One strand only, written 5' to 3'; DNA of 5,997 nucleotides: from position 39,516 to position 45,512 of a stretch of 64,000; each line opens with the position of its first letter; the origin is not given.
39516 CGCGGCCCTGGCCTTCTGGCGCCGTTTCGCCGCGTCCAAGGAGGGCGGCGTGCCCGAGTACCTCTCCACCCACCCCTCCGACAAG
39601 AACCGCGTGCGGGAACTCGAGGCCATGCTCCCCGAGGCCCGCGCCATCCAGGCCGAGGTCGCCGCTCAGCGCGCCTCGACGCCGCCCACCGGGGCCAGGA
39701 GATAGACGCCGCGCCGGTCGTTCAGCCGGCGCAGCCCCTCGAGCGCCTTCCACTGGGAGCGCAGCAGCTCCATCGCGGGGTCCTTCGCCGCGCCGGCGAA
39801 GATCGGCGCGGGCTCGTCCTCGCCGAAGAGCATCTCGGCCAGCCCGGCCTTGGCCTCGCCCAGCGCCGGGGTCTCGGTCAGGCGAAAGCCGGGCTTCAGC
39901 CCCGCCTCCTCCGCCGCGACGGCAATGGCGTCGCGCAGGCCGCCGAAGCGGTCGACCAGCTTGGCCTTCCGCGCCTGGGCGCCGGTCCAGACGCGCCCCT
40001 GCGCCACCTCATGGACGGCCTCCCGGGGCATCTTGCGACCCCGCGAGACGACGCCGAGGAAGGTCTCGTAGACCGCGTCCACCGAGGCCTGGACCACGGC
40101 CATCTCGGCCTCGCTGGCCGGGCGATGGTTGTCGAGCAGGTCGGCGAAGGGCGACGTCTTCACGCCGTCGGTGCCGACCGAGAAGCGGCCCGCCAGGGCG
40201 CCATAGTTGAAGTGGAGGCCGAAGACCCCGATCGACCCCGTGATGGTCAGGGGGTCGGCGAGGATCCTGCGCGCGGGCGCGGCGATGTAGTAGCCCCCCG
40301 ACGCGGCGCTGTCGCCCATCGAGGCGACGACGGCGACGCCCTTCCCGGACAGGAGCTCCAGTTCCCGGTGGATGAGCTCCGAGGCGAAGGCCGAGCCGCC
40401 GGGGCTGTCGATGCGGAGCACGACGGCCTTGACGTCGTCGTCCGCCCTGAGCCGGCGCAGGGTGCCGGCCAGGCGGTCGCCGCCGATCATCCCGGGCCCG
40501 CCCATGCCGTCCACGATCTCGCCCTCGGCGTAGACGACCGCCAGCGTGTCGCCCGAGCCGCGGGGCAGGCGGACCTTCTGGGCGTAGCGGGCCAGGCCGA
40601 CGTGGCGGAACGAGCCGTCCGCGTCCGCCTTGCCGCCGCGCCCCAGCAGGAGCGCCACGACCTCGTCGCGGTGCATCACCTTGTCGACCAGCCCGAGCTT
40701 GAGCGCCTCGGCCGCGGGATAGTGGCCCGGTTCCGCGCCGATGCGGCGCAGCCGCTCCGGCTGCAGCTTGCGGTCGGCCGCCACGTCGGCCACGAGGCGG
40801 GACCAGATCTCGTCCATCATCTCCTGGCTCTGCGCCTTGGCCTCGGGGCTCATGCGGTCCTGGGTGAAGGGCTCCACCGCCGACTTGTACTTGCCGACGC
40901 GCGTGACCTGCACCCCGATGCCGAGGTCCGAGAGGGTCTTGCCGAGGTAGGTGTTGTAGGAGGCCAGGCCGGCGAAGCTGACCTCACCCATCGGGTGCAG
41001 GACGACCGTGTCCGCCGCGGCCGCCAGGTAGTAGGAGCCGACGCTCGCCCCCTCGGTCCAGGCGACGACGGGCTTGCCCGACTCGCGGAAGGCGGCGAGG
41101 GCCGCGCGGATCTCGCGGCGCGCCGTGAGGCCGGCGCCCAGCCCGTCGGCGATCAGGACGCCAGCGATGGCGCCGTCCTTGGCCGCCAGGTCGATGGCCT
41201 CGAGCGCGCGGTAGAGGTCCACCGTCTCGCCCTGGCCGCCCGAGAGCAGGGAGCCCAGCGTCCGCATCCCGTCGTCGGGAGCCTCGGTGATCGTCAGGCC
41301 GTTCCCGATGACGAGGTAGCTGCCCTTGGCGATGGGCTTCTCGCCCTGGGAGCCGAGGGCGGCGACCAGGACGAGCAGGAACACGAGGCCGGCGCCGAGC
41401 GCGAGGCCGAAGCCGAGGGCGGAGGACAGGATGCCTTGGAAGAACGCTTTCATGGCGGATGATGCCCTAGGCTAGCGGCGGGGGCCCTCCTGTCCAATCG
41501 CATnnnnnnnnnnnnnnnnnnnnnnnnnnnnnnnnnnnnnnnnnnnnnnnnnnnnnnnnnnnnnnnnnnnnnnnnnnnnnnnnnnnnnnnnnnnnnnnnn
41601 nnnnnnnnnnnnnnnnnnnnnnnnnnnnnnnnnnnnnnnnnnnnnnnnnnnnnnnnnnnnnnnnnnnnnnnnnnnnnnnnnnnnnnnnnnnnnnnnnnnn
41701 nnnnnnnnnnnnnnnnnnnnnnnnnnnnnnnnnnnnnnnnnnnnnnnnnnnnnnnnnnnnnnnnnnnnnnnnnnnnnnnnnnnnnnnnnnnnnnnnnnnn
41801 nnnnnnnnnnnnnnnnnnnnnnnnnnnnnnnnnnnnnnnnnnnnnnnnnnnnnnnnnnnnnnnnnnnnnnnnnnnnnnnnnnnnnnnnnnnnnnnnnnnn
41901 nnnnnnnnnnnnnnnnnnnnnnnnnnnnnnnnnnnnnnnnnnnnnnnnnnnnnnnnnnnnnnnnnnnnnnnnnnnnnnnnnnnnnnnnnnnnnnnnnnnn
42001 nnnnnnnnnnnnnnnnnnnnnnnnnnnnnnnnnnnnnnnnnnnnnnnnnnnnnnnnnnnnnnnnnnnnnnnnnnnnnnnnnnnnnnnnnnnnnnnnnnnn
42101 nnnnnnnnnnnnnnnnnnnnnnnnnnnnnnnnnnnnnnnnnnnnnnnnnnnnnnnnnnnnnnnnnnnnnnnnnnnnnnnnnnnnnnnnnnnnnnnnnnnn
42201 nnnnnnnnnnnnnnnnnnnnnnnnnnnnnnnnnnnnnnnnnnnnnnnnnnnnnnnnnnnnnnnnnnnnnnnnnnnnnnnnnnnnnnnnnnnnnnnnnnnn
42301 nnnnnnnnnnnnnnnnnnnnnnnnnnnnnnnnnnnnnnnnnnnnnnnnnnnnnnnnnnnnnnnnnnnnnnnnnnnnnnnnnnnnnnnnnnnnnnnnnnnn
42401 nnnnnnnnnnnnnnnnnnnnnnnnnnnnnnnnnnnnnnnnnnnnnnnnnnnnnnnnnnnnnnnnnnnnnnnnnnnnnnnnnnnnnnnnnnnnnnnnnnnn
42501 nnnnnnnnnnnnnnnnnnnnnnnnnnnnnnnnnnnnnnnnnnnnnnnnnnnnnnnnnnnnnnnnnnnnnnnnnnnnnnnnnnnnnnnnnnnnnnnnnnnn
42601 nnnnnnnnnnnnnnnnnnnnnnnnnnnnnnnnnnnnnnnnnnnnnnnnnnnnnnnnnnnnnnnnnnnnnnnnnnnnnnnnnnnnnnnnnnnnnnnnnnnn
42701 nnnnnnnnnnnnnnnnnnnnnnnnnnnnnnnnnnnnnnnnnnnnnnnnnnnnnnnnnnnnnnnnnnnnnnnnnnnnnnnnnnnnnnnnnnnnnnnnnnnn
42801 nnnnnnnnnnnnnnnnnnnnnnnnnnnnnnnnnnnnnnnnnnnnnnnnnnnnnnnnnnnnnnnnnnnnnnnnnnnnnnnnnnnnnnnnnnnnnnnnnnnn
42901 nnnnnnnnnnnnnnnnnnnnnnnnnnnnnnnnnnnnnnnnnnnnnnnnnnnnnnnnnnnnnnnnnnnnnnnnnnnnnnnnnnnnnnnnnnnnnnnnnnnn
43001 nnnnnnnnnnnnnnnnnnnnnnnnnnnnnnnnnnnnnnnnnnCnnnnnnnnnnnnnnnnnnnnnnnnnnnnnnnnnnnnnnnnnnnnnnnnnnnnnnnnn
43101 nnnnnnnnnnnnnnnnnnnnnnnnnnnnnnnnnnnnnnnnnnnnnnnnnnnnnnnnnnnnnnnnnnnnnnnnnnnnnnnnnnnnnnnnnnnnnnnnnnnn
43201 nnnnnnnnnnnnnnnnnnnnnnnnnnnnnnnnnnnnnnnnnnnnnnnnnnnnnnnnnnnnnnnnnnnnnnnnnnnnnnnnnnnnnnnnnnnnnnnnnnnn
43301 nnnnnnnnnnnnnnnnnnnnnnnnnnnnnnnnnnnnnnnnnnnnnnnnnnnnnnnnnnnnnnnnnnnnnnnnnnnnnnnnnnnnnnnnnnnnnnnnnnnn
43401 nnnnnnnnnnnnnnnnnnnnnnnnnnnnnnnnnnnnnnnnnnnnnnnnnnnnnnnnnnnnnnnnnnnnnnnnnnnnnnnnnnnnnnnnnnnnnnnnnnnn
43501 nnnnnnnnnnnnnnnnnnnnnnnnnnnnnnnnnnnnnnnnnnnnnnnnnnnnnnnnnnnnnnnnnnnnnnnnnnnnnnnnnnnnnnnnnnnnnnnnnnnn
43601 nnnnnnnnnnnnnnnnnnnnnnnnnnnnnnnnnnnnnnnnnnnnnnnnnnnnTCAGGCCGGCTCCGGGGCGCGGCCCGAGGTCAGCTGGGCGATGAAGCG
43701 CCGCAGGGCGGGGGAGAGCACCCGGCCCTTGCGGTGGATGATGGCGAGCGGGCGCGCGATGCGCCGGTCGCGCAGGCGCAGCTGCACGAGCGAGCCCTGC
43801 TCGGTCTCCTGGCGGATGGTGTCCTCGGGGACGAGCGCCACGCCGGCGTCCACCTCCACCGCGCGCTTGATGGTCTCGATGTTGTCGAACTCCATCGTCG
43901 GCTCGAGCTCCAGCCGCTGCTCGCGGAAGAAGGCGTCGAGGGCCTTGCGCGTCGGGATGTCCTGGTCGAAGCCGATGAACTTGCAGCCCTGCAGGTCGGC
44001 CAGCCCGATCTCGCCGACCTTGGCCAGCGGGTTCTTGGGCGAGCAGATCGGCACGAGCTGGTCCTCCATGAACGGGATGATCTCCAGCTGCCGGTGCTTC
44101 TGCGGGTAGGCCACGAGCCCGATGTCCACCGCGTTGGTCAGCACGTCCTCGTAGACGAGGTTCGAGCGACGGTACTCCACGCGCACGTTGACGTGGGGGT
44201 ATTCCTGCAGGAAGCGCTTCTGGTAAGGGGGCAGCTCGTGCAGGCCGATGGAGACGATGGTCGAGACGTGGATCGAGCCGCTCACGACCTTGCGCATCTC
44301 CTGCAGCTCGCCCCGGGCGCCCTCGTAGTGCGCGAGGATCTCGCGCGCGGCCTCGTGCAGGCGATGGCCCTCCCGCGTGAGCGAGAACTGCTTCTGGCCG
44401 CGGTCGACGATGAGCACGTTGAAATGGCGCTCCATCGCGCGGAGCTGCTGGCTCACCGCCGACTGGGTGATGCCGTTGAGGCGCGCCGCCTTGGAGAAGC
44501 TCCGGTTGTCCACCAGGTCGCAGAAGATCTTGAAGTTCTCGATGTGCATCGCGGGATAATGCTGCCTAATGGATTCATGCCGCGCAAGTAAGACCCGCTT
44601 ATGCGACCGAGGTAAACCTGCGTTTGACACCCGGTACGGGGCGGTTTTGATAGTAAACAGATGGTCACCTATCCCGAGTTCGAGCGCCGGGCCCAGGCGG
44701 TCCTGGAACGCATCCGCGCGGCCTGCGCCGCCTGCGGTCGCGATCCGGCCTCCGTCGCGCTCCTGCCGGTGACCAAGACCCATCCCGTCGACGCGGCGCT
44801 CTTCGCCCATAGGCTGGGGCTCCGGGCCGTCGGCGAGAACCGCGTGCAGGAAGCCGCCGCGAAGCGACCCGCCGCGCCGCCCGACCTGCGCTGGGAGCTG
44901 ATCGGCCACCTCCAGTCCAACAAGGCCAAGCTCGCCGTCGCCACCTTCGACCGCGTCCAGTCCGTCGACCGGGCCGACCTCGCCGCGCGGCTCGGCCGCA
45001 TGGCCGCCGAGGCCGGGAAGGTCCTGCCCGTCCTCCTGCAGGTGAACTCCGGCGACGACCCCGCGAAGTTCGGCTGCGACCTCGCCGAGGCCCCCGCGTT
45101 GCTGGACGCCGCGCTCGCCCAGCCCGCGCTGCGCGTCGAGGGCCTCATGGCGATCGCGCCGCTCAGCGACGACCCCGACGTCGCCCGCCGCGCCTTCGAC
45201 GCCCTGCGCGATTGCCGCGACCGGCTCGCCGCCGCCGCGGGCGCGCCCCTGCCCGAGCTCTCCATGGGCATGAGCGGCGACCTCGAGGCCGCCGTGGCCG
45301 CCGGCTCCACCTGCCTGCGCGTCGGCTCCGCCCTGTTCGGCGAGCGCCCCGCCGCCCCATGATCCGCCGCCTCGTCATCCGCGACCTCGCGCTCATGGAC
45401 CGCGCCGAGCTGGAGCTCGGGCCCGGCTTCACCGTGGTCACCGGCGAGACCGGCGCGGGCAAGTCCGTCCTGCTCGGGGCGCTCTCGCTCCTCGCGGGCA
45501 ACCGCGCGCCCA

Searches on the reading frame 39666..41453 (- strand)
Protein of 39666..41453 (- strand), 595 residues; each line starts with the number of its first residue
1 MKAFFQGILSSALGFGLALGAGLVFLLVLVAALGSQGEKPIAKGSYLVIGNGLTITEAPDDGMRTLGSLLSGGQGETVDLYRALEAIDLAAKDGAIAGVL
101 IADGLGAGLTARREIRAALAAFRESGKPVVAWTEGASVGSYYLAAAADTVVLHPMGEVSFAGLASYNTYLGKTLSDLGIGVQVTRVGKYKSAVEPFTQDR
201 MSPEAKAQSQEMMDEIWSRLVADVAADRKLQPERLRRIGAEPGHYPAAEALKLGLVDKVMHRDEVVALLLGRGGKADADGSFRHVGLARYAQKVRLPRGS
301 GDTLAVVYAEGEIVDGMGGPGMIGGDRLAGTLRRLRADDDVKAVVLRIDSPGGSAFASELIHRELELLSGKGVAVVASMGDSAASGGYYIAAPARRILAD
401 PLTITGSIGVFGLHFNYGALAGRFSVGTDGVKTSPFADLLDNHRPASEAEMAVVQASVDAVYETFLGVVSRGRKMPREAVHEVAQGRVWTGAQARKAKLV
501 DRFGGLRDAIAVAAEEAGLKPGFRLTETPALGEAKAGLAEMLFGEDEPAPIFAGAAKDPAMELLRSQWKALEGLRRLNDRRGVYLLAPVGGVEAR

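Call 98: search_protein_families(library=pfam, proteins=[window:39666-41453:-], max_evalue=0.00001)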
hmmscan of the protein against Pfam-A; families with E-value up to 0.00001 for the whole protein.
window:39666-41453:- (595 aa): 1 family
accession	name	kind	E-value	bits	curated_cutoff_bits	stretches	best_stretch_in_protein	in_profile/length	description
PF01343.23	Peptidase_S49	-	1.2e-78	262.8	24.9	2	372-520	6-154/154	Peptidase family S49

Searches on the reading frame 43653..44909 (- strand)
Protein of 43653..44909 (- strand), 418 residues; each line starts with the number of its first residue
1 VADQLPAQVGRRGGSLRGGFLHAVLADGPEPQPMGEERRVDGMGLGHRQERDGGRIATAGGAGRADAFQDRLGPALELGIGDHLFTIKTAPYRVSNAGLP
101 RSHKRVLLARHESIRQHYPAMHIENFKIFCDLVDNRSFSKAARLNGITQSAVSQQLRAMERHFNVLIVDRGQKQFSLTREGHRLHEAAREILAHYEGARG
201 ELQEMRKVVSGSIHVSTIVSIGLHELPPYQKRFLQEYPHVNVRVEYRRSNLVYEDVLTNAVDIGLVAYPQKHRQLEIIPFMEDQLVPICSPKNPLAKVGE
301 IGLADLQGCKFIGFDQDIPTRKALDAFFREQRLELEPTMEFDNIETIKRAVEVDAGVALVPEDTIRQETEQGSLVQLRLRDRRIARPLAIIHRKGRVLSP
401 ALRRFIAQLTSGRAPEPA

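Call 98: search_protein_families(library=pfam, proteins=[window:43653-44909:-], max_evalue=0.00001)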
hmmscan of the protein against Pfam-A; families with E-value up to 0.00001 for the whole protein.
window:43653-44909:- (418 aa): 2 families
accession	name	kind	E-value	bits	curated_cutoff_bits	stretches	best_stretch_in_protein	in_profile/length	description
PF03466.25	LysR_substrate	-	2.4e-48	164.7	28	1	209-410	4-205/209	LysR substrate binding domain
PF00126.33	HTH_1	-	4.1e-16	59.1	26.6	1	124-182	2-60/60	Bacterial regulatory helix-turn-helix protein, lysR family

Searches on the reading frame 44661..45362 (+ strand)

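Call 98: search_protein_families(library=pfam, proteins=[window:44661-45362:+], max_evalue=0.00001)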
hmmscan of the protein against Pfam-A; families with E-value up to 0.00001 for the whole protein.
window:44661-45362:+ (233 aa): 1 family
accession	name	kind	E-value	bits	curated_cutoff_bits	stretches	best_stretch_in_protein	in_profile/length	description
PF01168.26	Ala_racemase_N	-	7.1e-27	95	24.1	1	15-230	7-220/220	Alanine racemase, N-terminal domain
